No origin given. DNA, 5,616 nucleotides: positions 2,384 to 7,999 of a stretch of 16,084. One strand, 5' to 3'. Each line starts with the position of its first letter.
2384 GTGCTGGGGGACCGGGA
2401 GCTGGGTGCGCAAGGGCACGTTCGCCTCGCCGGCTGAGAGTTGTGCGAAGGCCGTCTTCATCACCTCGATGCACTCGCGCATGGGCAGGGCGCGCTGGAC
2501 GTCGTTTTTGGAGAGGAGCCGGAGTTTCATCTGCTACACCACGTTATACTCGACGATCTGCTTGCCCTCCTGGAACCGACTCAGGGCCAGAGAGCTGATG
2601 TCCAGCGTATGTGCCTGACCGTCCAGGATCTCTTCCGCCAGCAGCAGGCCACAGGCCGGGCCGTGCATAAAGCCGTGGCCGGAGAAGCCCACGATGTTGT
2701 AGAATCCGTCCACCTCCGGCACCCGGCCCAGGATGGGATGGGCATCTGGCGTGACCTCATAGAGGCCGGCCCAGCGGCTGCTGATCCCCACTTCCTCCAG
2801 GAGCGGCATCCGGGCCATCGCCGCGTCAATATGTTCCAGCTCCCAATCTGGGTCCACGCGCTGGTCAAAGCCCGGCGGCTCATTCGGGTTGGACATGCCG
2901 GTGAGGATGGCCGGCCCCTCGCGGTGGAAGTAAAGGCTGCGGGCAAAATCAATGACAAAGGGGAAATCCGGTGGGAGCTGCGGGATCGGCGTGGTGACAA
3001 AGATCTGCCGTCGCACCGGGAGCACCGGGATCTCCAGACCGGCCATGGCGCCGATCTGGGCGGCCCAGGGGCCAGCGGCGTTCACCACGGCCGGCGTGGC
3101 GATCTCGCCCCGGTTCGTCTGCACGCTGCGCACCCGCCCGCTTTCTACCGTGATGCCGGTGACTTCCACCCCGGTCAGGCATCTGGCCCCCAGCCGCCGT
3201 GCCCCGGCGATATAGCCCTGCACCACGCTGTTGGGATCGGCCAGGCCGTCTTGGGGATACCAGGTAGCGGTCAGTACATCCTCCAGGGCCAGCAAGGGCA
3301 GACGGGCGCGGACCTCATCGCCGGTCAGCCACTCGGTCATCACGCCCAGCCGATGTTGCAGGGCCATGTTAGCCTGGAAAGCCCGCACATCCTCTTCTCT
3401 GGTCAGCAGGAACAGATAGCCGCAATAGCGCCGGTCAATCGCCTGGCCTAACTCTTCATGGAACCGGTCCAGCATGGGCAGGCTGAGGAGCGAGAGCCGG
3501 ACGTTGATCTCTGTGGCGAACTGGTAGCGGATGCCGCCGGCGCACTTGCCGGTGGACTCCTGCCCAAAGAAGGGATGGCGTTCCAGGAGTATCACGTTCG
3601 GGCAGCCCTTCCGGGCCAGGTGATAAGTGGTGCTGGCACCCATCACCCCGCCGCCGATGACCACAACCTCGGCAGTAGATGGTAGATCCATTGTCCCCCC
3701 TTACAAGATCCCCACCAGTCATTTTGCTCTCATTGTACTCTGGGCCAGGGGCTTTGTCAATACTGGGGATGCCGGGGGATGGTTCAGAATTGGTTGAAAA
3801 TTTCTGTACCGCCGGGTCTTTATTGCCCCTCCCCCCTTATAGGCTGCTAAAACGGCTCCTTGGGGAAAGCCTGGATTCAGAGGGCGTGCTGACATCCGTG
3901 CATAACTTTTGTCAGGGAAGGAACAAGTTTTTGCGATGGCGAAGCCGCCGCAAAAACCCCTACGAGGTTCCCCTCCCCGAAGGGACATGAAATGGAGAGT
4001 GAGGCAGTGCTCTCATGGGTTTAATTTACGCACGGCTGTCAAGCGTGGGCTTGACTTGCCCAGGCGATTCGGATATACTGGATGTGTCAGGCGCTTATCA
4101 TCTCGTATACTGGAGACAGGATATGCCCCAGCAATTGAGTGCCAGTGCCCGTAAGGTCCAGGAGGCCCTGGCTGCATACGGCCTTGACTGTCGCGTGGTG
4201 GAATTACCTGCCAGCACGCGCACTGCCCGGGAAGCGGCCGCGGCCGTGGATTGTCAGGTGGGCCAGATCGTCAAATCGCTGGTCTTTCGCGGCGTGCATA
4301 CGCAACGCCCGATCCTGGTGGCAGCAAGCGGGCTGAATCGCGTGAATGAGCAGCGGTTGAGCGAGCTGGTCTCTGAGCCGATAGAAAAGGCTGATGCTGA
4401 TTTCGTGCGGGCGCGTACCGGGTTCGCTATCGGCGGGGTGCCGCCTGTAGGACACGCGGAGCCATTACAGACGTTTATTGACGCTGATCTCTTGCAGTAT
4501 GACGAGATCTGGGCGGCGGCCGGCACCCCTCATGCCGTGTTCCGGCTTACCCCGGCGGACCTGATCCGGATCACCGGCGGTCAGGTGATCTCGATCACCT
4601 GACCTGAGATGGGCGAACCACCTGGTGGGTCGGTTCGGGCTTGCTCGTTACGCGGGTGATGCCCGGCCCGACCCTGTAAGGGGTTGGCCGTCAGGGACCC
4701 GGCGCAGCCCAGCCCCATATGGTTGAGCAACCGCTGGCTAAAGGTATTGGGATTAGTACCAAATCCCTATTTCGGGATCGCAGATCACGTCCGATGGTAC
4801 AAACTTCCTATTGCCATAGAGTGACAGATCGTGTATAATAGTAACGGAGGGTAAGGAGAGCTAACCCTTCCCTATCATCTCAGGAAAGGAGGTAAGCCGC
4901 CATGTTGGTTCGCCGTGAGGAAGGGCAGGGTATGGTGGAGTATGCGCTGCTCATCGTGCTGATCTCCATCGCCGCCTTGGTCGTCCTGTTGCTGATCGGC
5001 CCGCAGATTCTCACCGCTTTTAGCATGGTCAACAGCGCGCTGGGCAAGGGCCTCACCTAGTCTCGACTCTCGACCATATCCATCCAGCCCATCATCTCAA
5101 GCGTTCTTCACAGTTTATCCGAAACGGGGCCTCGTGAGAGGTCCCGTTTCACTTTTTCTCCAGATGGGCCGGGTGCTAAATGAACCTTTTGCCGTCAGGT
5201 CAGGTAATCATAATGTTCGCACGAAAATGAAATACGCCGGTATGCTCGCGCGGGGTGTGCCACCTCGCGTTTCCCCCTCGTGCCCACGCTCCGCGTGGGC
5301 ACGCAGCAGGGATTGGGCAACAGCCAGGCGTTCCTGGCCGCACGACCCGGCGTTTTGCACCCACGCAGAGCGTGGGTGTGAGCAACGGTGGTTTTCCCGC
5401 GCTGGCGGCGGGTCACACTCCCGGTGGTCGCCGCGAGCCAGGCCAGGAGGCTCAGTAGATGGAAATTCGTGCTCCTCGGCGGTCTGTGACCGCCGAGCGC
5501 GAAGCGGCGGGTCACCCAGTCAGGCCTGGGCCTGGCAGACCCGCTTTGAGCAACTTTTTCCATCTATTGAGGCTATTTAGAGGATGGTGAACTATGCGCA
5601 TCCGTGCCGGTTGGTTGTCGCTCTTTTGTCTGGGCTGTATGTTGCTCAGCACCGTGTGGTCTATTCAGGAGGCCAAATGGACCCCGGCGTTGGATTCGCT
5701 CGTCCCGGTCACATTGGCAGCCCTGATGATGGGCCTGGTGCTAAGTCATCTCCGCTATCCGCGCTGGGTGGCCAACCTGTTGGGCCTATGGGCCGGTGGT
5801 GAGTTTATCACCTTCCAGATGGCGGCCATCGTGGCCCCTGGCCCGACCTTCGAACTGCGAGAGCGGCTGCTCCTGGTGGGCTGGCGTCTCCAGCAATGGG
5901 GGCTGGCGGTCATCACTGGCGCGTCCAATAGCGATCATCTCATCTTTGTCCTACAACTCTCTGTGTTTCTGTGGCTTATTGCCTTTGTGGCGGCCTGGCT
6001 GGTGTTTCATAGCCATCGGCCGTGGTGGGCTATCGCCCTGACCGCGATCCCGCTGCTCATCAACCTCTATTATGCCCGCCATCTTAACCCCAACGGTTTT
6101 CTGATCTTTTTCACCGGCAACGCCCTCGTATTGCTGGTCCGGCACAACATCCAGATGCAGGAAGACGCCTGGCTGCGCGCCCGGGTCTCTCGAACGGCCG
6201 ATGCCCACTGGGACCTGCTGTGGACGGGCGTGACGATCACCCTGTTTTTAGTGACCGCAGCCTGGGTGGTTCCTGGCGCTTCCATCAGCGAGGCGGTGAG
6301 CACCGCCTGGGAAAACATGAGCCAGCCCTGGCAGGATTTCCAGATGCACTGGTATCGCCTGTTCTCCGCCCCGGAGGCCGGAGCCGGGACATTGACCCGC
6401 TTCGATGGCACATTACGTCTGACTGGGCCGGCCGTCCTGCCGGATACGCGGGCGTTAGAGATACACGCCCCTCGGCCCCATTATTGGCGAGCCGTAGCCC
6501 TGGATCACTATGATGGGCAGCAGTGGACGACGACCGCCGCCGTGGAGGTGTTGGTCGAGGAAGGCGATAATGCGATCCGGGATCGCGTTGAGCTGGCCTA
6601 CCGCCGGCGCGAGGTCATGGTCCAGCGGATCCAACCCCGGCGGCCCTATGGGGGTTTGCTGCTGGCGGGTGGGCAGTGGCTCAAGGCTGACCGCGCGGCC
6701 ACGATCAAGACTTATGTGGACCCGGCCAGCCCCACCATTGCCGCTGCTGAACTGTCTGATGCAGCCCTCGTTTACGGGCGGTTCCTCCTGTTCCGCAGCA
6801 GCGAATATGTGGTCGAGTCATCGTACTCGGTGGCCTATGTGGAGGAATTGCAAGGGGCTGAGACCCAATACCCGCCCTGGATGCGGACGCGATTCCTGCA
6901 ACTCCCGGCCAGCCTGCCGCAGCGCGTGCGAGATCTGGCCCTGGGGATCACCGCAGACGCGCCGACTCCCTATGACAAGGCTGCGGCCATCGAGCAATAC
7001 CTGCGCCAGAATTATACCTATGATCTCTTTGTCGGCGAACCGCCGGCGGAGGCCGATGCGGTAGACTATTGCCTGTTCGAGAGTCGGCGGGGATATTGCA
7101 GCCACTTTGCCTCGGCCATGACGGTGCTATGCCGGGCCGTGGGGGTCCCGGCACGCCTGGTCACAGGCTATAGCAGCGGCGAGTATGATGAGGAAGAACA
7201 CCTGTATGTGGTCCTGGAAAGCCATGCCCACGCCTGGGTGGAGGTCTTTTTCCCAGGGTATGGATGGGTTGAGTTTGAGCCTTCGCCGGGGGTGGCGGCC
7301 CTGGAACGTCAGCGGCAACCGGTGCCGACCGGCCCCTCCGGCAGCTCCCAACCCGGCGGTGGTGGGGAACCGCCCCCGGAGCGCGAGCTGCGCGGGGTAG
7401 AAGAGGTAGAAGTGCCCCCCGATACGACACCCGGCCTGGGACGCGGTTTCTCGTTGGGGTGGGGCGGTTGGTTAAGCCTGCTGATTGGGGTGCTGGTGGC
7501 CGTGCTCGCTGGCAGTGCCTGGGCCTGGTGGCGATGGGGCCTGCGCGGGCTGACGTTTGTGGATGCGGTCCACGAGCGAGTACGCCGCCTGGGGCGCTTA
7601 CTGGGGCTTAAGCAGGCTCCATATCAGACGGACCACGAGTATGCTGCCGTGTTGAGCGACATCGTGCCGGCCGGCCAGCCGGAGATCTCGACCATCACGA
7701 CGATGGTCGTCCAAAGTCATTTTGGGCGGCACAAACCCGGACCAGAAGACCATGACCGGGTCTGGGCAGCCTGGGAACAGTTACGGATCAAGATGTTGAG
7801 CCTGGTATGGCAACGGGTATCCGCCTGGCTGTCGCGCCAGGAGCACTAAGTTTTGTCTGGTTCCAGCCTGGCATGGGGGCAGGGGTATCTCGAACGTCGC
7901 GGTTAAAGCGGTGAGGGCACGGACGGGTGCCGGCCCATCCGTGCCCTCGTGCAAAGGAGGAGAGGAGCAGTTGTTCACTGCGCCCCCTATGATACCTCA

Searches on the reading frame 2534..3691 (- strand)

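Call 7: search_protein_families(library=pfam, proteins=[window:2534-3691:-], max_evalue=0.01)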
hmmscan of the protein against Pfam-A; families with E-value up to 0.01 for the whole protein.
window:2534-3691:- (385 aa): 8 families
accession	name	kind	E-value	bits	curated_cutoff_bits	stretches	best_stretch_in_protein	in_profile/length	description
PF01266.30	DAO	-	1.5e-79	268.6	27.9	1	9-353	2-352/353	FAD dependent oxidoreductase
PF00890.30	FAD_binding_2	-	2.1e-05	24.4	20.4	1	9-210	2-205/414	FAD binding domain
PF13450.12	NAD_binding_8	-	5.8e-05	23.7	21.9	1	11-48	1-37/68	NAD(P)-binding Rossmann-like domain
PF12831.13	FAD_oxidored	-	0.00016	21.5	27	1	8-219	1-155/416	FAD dependent oxidoreductase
PF07992.20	Pyr_redox_2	-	0.00029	20.8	26.1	0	7-49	143-184/291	Pyridine nucleotide-disulphide oxidoreductase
PF01134.28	GIDA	-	0.0047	16.5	22.1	0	8-39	1-32/391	Glucose inhibited division protein A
PF01488.26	Shikimate_DH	-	0.0052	17.3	24.3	1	6-44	12-50/138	Shikimate / quinate 5-dehydrogenase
PF03486.20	HI0933_like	-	0.0099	15.8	50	0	8-44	2-37/244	HI0933-like protein Rossmann domain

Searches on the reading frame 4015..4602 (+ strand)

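Call 7: search_protein_families(library=pfam, proteins=[window:4015-4602:+], max_evalue=0.01)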
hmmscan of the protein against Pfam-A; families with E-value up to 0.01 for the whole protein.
window:4015-4602:+ (195 aa): 1 family
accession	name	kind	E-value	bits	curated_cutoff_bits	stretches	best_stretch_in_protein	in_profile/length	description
PF04073.20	tRNA_edit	-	2.7e-26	92.5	25.5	1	67-185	3-122/123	Aminoacyl-tRNA editing domain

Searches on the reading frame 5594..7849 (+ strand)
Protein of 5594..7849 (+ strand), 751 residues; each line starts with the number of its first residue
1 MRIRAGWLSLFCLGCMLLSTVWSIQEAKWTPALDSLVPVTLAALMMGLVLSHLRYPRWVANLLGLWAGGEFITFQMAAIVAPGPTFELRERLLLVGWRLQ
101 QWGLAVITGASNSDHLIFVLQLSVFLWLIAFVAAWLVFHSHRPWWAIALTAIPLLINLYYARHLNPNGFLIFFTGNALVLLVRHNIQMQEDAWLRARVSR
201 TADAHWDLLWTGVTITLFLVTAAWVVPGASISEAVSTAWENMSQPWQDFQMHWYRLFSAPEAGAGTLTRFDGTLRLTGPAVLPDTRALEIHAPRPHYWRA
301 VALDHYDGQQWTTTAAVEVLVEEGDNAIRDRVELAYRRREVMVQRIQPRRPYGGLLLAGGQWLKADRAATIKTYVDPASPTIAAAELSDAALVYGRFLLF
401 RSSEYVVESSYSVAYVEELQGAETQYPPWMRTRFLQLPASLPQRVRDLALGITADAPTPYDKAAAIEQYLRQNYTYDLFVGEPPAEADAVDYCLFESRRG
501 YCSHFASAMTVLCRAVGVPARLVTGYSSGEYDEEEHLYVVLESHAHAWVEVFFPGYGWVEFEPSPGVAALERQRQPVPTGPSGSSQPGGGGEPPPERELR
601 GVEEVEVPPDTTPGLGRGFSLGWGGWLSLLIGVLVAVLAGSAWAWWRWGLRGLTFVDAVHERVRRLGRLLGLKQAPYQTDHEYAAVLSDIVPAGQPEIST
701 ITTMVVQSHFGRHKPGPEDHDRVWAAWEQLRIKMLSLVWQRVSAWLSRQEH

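Call 7: search_protein_families(library=pfam, proteins=[window:5594-7849:+], max_evalue=0.01)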
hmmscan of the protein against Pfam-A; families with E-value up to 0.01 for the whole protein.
window:5594-7849:+ (751 aa): 3 families
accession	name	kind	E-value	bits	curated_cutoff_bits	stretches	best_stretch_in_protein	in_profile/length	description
PF01841.26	Transglut_core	-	4e-30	104.7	23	1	447-563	2-108/108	Transglutaminase-like superfamily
PF11992.13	TgpA_N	-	2.9e-12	46.7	30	1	7-313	20-252/333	TgpA N-terminal domain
PF13559.11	DUF4129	-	3.5e-11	43.4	24.8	1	663-728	6-69/69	Domain of unknown function (DUF4129)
